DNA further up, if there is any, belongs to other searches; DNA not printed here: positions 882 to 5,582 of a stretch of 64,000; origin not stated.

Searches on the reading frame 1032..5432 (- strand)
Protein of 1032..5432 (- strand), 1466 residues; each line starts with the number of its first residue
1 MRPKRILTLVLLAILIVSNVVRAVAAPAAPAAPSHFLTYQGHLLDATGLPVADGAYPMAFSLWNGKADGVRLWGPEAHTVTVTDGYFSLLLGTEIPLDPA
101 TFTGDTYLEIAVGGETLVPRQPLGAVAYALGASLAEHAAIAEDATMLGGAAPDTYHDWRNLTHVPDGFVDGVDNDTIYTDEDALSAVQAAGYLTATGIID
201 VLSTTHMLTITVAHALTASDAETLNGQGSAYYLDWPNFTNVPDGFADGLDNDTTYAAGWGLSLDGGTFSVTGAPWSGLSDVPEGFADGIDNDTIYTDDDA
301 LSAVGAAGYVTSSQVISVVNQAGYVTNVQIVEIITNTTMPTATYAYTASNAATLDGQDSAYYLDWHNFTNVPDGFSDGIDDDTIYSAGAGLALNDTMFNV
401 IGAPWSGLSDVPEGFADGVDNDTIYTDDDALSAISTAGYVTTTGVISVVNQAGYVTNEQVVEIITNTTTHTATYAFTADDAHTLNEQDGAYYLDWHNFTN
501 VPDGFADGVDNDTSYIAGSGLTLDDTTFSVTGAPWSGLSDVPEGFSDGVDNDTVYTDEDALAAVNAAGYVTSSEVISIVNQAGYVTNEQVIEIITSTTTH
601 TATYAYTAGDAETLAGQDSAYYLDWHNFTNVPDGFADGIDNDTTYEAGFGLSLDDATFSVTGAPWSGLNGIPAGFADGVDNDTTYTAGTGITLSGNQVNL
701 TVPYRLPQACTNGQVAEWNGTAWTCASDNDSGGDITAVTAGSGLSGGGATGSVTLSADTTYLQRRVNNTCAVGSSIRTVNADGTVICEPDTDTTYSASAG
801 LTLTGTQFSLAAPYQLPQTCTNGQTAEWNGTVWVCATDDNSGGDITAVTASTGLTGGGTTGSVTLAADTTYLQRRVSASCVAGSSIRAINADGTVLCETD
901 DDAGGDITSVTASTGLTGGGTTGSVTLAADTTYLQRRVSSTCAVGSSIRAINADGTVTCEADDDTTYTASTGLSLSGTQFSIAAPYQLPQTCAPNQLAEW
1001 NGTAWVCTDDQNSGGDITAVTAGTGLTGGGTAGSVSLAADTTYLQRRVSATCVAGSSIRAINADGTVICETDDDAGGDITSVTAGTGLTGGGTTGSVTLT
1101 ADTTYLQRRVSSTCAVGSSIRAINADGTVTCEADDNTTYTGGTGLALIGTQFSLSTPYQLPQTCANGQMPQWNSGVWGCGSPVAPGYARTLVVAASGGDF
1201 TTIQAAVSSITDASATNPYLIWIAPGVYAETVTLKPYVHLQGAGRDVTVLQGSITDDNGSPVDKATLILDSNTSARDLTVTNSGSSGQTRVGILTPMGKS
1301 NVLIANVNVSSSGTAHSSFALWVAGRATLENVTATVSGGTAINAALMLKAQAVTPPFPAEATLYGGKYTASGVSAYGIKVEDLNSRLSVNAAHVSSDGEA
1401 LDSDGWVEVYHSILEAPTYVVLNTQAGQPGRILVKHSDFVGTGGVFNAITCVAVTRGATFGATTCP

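Call 44: search_protein_families(library=pfam, proteins=[window:1032-5432:-], max_evalue=0.0001)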
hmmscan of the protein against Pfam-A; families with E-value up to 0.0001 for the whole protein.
window:1032-5432:- (1466 aa): 0 families

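Call 90: search_protein_families(library=ncbifam, proteins=[window:1032-5432:-], max_evalue=0.01)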
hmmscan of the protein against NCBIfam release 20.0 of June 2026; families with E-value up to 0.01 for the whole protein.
window:1032-5432:- (1466 aa): 1 family
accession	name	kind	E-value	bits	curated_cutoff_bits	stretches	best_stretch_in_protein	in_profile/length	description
NF053851.1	Bdello_MAT_N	subfamily_domain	5.4e-07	29.6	60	0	26-96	8-77/162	mosaic adhesive trimer family chimeric fiber protein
